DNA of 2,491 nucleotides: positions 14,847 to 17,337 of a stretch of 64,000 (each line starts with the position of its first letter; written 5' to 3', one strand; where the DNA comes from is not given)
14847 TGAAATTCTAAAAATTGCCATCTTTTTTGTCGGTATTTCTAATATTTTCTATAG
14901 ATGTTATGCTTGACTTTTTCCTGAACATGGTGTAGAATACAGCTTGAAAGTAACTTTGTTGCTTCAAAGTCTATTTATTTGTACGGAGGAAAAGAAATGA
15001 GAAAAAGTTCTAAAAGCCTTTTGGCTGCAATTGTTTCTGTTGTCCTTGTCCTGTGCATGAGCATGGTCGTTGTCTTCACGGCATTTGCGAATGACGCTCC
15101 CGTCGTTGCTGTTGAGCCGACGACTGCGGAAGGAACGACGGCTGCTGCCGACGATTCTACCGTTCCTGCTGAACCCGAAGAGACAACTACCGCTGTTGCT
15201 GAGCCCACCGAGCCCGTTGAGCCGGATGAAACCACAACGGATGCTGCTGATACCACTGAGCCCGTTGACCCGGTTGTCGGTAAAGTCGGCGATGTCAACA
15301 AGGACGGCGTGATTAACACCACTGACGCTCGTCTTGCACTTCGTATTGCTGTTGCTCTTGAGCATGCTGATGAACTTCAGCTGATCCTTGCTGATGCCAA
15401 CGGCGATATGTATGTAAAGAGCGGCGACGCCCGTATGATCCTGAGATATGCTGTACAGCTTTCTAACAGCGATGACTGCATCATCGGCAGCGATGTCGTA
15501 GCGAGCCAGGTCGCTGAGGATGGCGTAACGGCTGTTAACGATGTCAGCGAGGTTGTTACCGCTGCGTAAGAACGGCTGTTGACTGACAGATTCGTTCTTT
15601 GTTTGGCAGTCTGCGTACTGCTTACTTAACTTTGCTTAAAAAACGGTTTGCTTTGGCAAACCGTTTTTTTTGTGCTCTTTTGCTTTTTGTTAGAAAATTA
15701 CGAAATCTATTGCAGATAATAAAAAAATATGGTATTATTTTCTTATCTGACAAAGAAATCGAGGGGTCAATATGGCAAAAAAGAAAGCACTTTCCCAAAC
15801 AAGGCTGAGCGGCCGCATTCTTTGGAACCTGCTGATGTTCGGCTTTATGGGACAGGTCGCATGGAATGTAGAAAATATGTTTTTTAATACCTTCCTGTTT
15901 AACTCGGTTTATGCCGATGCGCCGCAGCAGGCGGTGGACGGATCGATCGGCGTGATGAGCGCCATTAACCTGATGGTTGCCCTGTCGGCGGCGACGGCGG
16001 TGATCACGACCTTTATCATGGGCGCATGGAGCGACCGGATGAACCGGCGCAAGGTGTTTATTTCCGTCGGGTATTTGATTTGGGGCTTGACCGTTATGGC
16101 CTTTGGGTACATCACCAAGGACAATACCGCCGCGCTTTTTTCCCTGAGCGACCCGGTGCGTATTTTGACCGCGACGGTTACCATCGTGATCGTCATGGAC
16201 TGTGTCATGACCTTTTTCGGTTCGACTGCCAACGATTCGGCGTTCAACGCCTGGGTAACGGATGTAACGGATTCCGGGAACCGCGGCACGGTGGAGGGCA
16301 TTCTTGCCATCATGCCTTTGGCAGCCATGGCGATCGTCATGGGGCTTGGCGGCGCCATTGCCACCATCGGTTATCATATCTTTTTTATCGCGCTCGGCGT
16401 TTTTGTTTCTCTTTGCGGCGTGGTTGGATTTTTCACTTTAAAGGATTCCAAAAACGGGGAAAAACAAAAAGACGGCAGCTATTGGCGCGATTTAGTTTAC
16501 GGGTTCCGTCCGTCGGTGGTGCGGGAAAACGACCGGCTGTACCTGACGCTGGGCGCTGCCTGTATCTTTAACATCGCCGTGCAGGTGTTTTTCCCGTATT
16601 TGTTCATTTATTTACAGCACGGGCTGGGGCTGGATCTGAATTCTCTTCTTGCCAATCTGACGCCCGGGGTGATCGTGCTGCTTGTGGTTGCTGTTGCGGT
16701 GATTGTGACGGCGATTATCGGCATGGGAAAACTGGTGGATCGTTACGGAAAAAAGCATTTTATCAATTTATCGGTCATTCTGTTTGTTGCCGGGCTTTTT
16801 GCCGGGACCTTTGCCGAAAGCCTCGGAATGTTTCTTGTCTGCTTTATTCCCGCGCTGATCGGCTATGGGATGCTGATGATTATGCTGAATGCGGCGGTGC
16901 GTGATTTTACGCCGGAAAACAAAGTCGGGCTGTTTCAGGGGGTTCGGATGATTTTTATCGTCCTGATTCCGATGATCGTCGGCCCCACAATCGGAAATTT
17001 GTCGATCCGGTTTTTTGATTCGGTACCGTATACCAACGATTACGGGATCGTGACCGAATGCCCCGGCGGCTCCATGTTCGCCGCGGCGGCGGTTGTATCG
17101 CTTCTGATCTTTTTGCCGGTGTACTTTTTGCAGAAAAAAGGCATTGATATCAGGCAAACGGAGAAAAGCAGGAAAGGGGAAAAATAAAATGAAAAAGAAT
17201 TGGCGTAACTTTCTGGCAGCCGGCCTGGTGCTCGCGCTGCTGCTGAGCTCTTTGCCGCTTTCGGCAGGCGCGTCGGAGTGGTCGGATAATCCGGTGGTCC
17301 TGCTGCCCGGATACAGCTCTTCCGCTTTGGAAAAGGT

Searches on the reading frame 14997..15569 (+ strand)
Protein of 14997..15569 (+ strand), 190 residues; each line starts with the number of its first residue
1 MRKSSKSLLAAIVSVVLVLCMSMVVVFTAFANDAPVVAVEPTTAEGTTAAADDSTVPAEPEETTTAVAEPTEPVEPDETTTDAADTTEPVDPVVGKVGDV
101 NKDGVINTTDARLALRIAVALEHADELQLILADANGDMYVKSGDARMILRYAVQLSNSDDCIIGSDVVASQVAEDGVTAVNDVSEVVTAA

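Call 8: search_protein_families(library=pfam, proteins=[window:14997-15569:+], max_evalue=0.1)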
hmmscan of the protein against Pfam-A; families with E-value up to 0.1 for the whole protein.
window:14997-15569:+ (190 aa): 1 family
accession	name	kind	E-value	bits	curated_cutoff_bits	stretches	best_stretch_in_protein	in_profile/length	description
PF00404.24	Dockerin_1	-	5.8e-07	30.1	22.9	2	98-151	2-55/57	Dockerin type I domain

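Call 15: search_protein_families(library=ncbifam, proteins=[window:14997-15569:+], max_evalue=0.01)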
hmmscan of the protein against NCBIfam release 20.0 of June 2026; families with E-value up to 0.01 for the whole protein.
window:14997-15569:+ (190 aa): 2 families
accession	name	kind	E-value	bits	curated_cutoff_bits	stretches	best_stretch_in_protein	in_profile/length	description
NF033761.1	gliding_GltJ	equivalog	0.0017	17.5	450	1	4-92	368-452/671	adventurous gliding motility protein GltJ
NF049990.1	CellobisidaseCelK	equivalog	0.0061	14.8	1700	1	81-156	814-886/889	cellulose 1,4-beta-cellobiosidase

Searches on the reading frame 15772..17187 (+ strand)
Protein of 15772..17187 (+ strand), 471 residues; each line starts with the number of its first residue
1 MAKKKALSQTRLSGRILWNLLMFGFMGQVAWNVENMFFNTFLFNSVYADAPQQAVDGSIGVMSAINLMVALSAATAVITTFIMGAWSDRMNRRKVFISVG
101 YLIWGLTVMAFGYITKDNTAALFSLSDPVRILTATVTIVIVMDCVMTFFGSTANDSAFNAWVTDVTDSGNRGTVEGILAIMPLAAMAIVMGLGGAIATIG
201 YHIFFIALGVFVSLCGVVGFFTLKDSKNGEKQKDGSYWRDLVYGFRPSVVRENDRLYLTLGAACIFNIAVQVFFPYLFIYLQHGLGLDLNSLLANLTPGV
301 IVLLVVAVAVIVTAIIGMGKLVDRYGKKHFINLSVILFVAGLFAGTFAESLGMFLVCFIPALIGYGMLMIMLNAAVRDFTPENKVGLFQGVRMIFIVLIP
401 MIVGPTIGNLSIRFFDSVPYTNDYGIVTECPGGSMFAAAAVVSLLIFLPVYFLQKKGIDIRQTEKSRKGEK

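Call 23: search_protein_families(library=pfam, proteins=[window:15772-17187:+], max_evalue=0.001)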
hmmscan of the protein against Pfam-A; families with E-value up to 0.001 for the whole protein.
window:15772-17187:+ (471 aa): 1 family
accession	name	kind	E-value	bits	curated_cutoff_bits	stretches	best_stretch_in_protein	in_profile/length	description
PF07690.21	MFS_1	-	1.2e-35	123.6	33.4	2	37-315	6-261/347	Major Facilitator Superfamily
